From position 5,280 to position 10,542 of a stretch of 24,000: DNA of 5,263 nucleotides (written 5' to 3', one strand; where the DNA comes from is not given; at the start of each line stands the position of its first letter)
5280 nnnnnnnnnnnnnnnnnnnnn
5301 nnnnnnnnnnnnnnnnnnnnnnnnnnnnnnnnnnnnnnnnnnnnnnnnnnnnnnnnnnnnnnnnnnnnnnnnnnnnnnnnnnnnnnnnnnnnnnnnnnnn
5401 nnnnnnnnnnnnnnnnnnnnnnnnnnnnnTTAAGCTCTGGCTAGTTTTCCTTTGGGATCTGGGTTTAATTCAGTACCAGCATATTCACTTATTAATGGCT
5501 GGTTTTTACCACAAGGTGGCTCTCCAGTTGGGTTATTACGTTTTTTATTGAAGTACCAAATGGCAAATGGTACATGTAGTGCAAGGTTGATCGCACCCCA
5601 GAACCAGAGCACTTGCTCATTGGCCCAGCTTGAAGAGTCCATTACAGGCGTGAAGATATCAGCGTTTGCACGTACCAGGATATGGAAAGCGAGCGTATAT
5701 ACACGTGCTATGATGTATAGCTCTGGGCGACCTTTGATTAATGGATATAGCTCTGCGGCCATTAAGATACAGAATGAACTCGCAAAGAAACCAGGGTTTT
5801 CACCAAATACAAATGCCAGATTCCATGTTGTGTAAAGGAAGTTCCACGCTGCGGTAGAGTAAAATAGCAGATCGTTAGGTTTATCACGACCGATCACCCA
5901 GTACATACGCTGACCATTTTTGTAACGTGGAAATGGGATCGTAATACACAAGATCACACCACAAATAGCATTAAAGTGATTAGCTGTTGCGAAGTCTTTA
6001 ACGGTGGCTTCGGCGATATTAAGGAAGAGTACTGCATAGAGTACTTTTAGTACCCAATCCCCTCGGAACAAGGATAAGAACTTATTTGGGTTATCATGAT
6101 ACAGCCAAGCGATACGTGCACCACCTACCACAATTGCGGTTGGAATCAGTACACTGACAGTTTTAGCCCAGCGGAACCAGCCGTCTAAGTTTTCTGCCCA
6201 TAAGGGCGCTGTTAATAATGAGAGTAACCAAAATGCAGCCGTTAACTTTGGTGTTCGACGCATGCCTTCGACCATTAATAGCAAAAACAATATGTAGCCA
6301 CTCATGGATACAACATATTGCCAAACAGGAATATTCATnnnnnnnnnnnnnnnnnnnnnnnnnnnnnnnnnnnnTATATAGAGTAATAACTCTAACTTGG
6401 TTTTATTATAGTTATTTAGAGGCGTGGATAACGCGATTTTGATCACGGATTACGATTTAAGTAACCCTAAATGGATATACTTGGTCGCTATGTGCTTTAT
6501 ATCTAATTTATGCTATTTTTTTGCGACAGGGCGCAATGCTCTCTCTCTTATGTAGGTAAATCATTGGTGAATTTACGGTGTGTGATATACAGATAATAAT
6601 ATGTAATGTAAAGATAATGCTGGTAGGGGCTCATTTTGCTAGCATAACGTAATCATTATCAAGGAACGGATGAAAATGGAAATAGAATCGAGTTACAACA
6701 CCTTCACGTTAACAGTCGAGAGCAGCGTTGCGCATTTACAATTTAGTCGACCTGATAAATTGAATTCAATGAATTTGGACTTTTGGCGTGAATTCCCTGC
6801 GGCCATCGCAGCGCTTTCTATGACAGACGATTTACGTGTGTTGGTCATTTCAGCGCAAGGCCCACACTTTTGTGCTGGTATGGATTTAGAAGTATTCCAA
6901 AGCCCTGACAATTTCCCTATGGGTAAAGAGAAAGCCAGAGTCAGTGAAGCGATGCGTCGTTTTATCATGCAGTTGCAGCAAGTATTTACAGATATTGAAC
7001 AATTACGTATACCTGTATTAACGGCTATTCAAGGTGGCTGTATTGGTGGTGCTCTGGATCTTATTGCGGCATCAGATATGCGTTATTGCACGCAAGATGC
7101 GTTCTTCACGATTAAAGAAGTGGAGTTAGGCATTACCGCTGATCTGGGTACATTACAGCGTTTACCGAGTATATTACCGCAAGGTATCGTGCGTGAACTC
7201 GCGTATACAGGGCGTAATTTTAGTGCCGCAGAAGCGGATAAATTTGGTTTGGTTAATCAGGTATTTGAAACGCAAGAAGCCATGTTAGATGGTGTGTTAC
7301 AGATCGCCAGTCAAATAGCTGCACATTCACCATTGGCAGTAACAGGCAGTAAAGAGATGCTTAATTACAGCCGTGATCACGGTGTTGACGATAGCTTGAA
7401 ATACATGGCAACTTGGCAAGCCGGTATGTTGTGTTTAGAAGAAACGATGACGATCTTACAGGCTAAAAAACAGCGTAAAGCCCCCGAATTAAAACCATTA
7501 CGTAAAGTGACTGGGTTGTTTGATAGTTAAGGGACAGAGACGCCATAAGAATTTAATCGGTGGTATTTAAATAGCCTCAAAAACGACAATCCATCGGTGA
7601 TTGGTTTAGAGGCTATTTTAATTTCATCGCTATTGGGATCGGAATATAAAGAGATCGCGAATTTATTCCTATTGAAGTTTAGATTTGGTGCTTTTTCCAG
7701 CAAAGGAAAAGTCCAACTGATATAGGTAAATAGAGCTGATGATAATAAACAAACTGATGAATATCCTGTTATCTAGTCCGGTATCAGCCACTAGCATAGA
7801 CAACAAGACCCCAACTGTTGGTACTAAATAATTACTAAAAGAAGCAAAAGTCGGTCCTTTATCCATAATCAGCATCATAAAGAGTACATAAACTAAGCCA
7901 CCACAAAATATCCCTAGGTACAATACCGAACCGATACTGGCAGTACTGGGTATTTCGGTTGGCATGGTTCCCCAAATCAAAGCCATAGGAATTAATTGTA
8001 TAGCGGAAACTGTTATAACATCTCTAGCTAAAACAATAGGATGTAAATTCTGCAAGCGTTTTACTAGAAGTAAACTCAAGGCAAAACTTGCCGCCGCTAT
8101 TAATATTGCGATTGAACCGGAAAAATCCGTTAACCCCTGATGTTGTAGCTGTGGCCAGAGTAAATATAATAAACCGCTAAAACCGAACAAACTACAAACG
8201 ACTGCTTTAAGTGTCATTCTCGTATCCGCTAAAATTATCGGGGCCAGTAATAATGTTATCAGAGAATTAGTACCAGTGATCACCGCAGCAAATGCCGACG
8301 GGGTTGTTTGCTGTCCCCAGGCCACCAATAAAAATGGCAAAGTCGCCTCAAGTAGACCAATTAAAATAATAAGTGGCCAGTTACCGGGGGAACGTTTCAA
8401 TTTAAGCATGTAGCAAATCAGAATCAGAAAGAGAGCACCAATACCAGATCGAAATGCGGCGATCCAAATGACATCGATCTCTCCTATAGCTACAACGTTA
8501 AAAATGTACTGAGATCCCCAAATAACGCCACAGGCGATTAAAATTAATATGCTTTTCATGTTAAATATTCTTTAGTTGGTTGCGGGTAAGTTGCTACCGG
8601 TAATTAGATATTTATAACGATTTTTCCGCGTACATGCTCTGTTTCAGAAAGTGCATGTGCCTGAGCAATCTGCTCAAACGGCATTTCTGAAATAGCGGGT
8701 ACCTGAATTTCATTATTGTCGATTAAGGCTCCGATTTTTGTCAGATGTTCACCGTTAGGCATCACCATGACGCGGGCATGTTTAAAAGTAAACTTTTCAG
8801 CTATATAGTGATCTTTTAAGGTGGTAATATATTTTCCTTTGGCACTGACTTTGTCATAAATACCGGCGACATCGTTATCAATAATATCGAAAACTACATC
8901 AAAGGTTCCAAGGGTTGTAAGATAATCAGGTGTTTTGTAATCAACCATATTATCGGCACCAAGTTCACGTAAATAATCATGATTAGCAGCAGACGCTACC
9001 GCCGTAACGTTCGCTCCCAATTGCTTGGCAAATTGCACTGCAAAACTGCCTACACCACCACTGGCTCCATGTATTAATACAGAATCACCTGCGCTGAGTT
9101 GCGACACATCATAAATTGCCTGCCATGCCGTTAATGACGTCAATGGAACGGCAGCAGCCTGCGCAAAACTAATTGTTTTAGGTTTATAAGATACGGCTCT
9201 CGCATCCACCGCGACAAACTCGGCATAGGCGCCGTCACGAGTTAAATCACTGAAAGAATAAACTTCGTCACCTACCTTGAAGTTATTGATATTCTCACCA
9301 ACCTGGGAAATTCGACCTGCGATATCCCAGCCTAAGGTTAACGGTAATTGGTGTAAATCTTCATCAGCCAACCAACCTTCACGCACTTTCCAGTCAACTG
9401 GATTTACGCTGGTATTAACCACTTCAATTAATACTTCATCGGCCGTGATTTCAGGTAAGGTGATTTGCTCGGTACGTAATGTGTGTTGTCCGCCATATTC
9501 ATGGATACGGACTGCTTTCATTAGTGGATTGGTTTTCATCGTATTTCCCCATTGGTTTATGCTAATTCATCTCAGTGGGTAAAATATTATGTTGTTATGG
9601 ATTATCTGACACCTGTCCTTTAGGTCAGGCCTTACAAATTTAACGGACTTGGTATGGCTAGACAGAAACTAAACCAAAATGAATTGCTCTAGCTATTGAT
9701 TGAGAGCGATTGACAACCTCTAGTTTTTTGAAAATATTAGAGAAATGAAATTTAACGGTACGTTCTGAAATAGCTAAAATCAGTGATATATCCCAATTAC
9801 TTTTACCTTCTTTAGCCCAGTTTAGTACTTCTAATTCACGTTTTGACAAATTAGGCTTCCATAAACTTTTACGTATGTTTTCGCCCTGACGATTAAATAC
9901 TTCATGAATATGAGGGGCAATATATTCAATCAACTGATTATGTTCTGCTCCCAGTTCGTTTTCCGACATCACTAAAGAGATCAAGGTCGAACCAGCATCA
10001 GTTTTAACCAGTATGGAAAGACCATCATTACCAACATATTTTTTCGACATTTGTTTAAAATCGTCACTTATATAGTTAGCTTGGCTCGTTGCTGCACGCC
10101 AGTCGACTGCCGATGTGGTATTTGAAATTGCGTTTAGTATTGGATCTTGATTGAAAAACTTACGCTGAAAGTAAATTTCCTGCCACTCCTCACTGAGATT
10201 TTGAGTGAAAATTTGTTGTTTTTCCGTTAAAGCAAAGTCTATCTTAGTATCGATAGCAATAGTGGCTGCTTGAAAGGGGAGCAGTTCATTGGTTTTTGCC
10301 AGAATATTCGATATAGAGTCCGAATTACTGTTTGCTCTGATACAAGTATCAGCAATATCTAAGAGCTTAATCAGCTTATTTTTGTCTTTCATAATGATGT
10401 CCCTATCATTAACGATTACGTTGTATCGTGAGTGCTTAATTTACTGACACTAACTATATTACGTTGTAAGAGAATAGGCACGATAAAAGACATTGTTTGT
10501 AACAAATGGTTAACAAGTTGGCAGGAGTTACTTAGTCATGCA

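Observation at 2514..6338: Four-gene envelope-spanning cluster of unassigned function (2 paralogous 9-TM proteins, OM barrel, secreted CHI-fold protein)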

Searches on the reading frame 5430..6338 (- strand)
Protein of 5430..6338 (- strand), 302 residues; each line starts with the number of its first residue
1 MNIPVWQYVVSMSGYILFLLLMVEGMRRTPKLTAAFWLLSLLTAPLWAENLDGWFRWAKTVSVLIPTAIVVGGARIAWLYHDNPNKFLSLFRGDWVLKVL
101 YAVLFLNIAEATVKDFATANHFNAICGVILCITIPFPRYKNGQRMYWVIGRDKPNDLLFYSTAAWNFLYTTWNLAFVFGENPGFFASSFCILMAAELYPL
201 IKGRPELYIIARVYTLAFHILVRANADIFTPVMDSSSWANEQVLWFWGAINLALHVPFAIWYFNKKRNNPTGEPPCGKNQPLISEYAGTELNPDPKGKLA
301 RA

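Call 3: search_protein_families(library=pfam, proteins=[window:5430-6338:-], max_evalue=1)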
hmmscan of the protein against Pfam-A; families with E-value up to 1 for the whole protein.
window:5430-6338:- (302 aa): 0 families

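Call 4: search_protein_families(library=ncbifam, proteins=[window:5430-6338:-], max_evalue=1)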
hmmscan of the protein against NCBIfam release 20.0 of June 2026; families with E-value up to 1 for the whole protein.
window:5430-6338:- (302 aa): 0 families

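Call 47: find_homologous_proteins(query=window:5430-6338:-)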
Query window:5430-6338:- (302 aa): 352 proteins with E <= 0.001 among 907 candidates; the best 120 are listed.
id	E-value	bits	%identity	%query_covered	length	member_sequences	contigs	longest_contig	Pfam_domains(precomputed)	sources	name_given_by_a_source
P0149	1.1e-195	668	94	100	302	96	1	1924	-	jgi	-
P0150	1.0e-181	622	86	100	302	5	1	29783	-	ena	-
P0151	1.8e-180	618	86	100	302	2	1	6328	-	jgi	jgi:hypothetical protein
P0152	2.2e-175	601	86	98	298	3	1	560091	-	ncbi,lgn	-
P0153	4.5e-170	583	82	100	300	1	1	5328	-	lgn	-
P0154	1.7e-168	578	80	100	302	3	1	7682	-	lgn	-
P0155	3.5e-163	561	81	96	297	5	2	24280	-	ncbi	-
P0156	2.3e-162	558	79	97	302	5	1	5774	-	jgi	jgi:hypothetical protein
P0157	2.6e-160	551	79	98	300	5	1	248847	PF18948.6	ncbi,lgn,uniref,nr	ncbi:hypothetical protein [Shewanella sp. UCD-KL21]|uniref:hypothetical protein n=1 Tax=Shewanella s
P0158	9.4e-158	543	79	96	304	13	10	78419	-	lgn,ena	-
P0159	3.5e-154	531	79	93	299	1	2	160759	-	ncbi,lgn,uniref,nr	ncbi:hypothetical protein [Shewanella gelidii]|uniref:Uncharacterized protein n=1 Tax=Shewanella gel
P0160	5.7e-154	531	81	93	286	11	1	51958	PF18948.6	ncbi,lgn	-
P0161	1.5e-153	529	77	95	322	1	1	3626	-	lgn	-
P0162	1.0e-151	523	77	95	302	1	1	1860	-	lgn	-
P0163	2.8e-150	518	74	100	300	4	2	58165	-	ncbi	-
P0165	6.0e-149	514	76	95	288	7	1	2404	PF18948.6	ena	-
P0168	6.4e-146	504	75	95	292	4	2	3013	PF18948.6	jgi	jgi:hypothetical protein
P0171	3.9e-143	495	72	96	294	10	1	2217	PF18948.6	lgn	-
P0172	6.3e-141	488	73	94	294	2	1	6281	PF18948.6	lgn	-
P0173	2.0e-140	486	74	93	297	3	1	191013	PF18948.6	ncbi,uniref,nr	ncbi:hypothetical protein [Salinibius halmophilus]|uniref:hypothetical protein n=1 Tax=Salinibius ha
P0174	2.7e-140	486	72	94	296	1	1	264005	PF18948.6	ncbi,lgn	-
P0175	5.3e-138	478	72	94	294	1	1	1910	PF18948.6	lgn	-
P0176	6.4e-136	471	73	93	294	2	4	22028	PF18948.6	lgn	-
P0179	1.7e-134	467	71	94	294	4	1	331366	PF18948.6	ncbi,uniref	ncbi:hypothetical protein ABC502_11705 [Alkalimonas sp. NCh-2]|uniref:hypothetical protein n=1 Tax=A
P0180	2.7e-131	456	67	100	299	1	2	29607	PF18948.6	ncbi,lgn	-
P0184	3.1e-121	423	76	78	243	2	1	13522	PF18948.6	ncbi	ncbi:MAG: hypothetical protein ACI9DO_002159, partial [Reinekea sp.]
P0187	4.5e-113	396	67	90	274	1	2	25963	PF18948.6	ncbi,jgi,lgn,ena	-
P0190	1.2e-111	392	65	91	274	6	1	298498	PF18948.6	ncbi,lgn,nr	ncbi:MAG: hypothetical protein N4A72_23295 [Bacteroidales bacterium]|nr:hypothetical protein [Bacter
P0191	4.7e-109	383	58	95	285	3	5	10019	PF18948.6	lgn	-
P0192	1.9e-108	381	64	90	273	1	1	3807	PF18948.6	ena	-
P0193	3.9e-108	380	64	88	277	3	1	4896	PF18948.6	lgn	-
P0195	1.8e-105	371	63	88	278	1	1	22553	PF18948.6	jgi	-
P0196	5.1e-105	370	63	88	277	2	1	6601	PF18948.6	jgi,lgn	-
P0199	8.4e-104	366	63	89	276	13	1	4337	PF18948.6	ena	-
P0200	1.8e-103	365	62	89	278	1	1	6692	PF18948.6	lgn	-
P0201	4.1e-103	363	61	89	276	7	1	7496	PF18948.6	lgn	-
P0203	8.1e-103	362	61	91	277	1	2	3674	PF18948.6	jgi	-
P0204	9.0e-103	362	61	89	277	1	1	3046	PF18948.6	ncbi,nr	ncbi:MAG: hypothetical protein U9R54_04640 [Bacteroidota bacterium]|nr:hypothetical protein [Bactero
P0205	1.1e-102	362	61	91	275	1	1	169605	PF18948.6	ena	-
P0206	2.2e-102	361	62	89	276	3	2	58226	PF18948.6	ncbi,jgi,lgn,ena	-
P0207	2.5e-102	361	61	88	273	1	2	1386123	PF18948.6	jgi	jgi:hypothetical protein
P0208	2.8e-102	361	60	91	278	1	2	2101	PF18948.6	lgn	-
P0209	3.8e-102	360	61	89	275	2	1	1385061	PF18948.6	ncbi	-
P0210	5.0e-102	360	59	92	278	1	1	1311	PF18948.6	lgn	-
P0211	7.8e-102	359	62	89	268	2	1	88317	PF18948.6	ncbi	ncbi:hypothetical protein ACFL5D_00420 [Candidatus Neomarinimicrobiota bacterium]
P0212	8.0e-102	359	59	92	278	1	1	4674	PF18948.6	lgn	-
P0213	1.4e-101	358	60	90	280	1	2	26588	PF18948.6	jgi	jgi:hypothetical protein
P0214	1.6e-101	358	59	93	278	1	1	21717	PF18948.6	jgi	jgi:hypothetical protein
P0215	1.8e-101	358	61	89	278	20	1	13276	PF18948.6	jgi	jgi:hypothetical protein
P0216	2.0e-101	358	61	89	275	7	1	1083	PF18948.6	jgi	-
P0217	2.2e-101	358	62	87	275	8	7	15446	PF18948.6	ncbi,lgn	ncbi:MAG: hypothetical protein R6V52_11110 [Bacteroidales bacterium]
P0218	2.3e-101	358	60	89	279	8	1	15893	PF18948.6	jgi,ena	-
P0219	2.7e-101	357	61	90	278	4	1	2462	PF18948.6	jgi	-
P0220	3.9e-101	357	59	90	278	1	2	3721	PF18948.6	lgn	-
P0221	7.8e-101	356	63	85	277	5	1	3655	PF18948.6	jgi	-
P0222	1.2e-100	355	60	90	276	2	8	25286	PF18948.6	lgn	-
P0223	1.4e-100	355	62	90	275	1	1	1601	PF18948.6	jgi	-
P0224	1.5e-100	355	59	90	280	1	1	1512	PF18948.6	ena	-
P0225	1.6e-100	355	62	85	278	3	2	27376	PF18948.6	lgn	-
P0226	1.7e-100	355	60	89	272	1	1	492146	PF18948.6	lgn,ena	-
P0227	2.1e-100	354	58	94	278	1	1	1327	PF18948.6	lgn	-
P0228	2.4e-100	354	60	89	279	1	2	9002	PF18948.6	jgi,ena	-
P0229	3.4e-100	354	58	92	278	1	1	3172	PF18948.6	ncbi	-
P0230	3.6e-100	354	60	89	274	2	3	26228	PF18948.6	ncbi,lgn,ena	-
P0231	3.8e-100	354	58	93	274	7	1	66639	PF18948.6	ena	-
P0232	4.1e-100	354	59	91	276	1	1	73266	PF18948.6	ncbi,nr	ncbi:MAG: hypothetical protein GQ564_04965 [Bacteroidales bacterium]|nr:hypothetical protein [Bacter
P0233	5.1e-100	353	59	90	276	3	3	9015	PF18948.6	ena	-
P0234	5.2e-100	353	58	95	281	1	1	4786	PF18948.6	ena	-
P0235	7.2e-100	353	61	87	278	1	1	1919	PF18948.6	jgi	-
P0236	1.5e-99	352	60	90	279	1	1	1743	PF18948.6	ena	-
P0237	1.9e-99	351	59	87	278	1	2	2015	PF18948.6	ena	-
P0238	2.0e-99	351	63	88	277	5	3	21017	PF18948.6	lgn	-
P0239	2.1e-99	351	59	89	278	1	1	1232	PF18948.6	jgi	-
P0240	2.3e-99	351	61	88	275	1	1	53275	PF18948.6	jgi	jgi:hypothetical protein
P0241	4.7e-99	350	59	89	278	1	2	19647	PF18948.6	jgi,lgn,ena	-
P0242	5.7e-99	350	59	90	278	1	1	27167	PF18948.6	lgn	-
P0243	5.9e-99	350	60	89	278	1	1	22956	PF18948.6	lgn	-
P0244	8.7e-99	349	59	89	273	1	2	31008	PF18948.6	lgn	-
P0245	8.8e-99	349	59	89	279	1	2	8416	PF18948.6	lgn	-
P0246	1.0e-98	349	59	89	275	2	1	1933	PF18948.6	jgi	jgi:hypothetical protein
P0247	1.1e-98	349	57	91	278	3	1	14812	PF18948.6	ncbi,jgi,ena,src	-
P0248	1.1e-98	349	59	89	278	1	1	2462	PF18948.6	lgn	-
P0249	1.3e-98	349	61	89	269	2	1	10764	PF18948.6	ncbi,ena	-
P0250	1.5e-98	348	55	92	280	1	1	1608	PF18948.6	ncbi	-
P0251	2.1e-98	348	59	90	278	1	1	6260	PF18948.6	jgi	jgi:uncharacterized membrane protein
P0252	2.3e-98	348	60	88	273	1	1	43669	PF18948.6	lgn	-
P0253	4.4e-98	347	59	89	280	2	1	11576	PF18948.6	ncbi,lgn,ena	-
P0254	4.6e-98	347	60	89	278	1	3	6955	PF18948.6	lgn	-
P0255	6.0e-98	346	62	85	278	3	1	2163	PF18948.6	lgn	-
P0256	8.4e-98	346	59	89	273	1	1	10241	PF18948.6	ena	-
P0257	9.8e-98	346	60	89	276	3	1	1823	PF18948.6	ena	-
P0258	1.2e-97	345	57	89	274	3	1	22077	PF18948.6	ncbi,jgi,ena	-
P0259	1.8e-97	345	59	90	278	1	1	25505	PF18948.6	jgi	-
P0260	2.0e-97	345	58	89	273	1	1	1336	PF18948.6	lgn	-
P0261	2.2e-97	345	59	88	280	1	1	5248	PF18948.6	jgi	-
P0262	2.6e-97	344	59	89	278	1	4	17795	PF18948.6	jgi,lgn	-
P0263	5.4e-97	343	61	86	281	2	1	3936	PF18948.6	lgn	-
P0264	9.1e-97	343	60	89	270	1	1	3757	PF18948.6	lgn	-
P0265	1.2e-96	342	58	90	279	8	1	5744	PF18948.6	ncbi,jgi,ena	jgi:hypothetical protein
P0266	1.2e-96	342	58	90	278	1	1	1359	PF18948.6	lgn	-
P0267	1.9e-96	341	58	89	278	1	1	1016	PF18948.6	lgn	-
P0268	2.6e-96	341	59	89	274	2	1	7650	PF18948.6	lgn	-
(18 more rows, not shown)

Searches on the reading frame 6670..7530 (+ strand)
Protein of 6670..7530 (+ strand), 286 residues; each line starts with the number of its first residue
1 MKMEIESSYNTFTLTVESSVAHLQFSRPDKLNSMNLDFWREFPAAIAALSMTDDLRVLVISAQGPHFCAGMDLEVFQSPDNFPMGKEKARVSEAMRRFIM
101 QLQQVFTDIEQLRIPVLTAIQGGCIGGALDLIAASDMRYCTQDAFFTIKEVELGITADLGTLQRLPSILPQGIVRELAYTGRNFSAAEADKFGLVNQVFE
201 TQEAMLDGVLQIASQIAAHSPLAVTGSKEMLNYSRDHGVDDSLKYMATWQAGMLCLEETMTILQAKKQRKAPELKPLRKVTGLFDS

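Call 3: search_protein_families(library=pfam, proteins=[window:6670-7530:+], max_evalue=1)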
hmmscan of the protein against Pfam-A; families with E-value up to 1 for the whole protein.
window:6670-7530:+ (286 aa): 2 families
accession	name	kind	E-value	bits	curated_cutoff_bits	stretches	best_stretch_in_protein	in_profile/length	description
PF00378.25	ECH_1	-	1.6e-36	126.4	27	1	17-233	3-207/251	Enoyl-CoA hydratase/isomerase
PF16113.10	ECH_2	-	8.9e-21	75.2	27.2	1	21-203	2-176/335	Enoyl-CoA hydratase/isomerase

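Call 4: search_protein_families(library=ncbifam, proteins=[window:6670-7530:+], max_evalue=1)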
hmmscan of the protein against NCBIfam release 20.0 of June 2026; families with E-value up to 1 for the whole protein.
window:6670-7530:+ (286 aa): 72 families (the best 25 are shown)
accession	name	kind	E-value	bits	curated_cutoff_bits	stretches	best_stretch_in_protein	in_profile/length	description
NF004794.0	PRK06142.1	equivalog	8.9e-98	327.3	308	1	7-274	3-270/273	crotonase/enoyl-CoA hydratase family protein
NF005699.0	PRK07509.1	equivalog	5.1e-48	164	249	1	10-276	4-263/267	crotonase/enoyl-CoA hydratase family protein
NF051848.1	EnCoAHydtEchA19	equivalog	8.4e-41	140.2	400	1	19-258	9-239/258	enoyl-CoA hydratase EchA19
NF004781.0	PRK06127.1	subfamily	3.3e-39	135.2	291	1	6-244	7-236/269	enoyl-CoA hydratase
NF004475.0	PRK05809.1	subfamily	9.5e-38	130.2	394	1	9-269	3-252/260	short-chain-enoyl-CoA hydratase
NF006107.0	PRK08258.1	equivalog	3.8e-36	124.8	330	1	7-273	14-273/277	enoyl-CoA hydratase family protein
NF005802.0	PRK07657.1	equivalog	4e-36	124.9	363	1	15-273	9-256/260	enoyl-CoA hydratase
NF006100.0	PRK08252.1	subfamily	1.4e-35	123.1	282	1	15-245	8-222/254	crotonase/enoyl-CoA hydratase family protein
NF005803.0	PRK07658.1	equivalog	1.3e-33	116.5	313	1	11-272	3-252/257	enoyl-CoA hydratase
NF004857.0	PRK06210.1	equivalog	4.6e-33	114.8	341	1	13-224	11-222/275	enoyl-CoA hydratase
NF046063.1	oxepin_alt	equivalog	1.2e-32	113.4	300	1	16-245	6-226/254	oxepin-CoA hydrolase, alternative type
NF006013.0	PRK08150.1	subfamily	2e-32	112.5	232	1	11-238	7-220/259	crotonase/enoyl-CoA hydratase family protein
NF005073.0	PRK06495.1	subfamily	5.6e-32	111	296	1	10-248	4-228/257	enoyl-CoA hydratase/isomerase family protein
NF005891.0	PRK07854.1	equivalog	1.4e-31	110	237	1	16-234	6-202/243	enoyl-CoA hydratase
NF002936.2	PRK03580.1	equivalog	1.4e-31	109.8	500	1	12-248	5-228/261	crotonobetainyl-CoA hydratase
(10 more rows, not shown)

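Call 104: search_solved_structures(query=window:6670-7530:+, max_evalue=1e-20)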
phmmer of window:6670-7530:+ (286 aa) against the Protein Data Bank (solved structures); distinct sequences matched with E-value up to 1e-20: 26.
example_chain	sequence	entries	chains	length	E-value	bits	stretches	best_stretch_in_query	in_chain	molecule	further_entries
1dci_A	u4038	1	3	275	4.9e-69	235.8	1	15-271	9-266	DIENOYL-COA ISOMERASE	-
2vre_A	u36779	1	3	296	1.3e-67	231.1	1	6-270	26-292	DELTA(3,5)-DELTA(2,4)-DIENOYL-COA ISOMERASE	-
8sk6_A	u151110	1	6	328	1.7e-67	230.7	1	8-270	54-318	Delta(3,5)-Delta(2,4)-dienoyl-CoA isomerase, mitochondrial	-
8soy_A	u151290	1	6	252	1.8e-50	174.9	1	9-254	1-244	Enoyl-CoA hydratase EchA21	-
4jot_A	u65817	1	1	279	8.1e-37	130.2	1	28-257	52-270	Enoyl-CoA hydratase, putative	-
4og1_A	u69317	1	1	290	4.9e-31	111.2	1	9-271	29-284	Enoyl-CoA hydratase/isomerase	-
3trr_A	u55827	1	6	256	1e-28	103.6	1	20-237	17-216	Probable enoyl-CoA hydratase/isomerase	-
5z7r_A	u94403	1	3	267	3.4e-27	98.6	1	10-247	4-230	Short-chain-enoyl-CoA hydratase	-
5zai_A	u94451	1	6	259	5.4e-27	98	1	11-243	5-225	3-hydroxypropionyl-coenzyme A dehydratase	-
3kqf_A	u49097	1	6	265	4.4e-26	95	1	20-274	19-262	Enoyl-CoA hydratase/isomerase family protein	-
7eum_C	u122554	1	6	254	6e-26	94.5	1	13-244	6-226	Enoyl-CoA hydratase/isomerase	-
9ula_A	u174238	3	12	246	6.3e-26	94.5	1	13-244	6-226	Enoyl-CoA hydratase/isomerase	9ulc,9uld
28bq_A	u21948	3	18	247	6.7e-26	94.4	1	14-244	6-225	Enoyl-CoA hydratase/isomerase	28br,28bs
3qxi_A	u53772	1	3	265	9.9e-26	93.8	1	22-241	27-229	Enoyl-CoA hydratase EchA1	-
4olq_A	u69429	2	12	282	5e-25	91.5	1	13-240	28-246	Enoyl-CoA hydratase/isomerase family protein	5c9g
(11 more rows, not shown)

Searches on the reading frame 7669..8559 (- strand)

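Call 100: search_protein_families(library=pfam, proteins=[window:7669-8559:-], max_evalue=0.001)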
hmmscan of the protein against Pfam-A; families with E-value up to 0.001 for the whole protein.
window:7669-8559:- (296 aa): 1 family
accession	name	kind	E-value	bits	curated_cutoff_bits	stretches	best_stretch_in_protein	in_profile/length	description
PF00892.27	EamA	-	8.3e-31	107.5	28.2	2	2-134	2-134/135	EamA-like transporter family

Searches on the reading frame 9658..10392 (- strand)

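Call 100: search_protein_families(library=pfam, proteins=[window:9658-10392:-], max_evalue=0.001)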
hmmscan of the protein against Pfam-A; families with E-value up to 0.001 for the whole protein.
window:9658-10392:- (244 aa): 2 families
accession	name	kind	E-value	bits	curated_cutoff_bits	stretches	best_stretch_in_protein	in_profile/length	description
PF00196.25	GerE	-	5.3e-21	74.5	23.5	1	181-234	2-55/57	Bacterial regulatory proteins, luxR family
PF03472.21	Autoind_bind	-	6.9e-15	55.3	23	1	25-164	3-147/149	Autoinducer binding domain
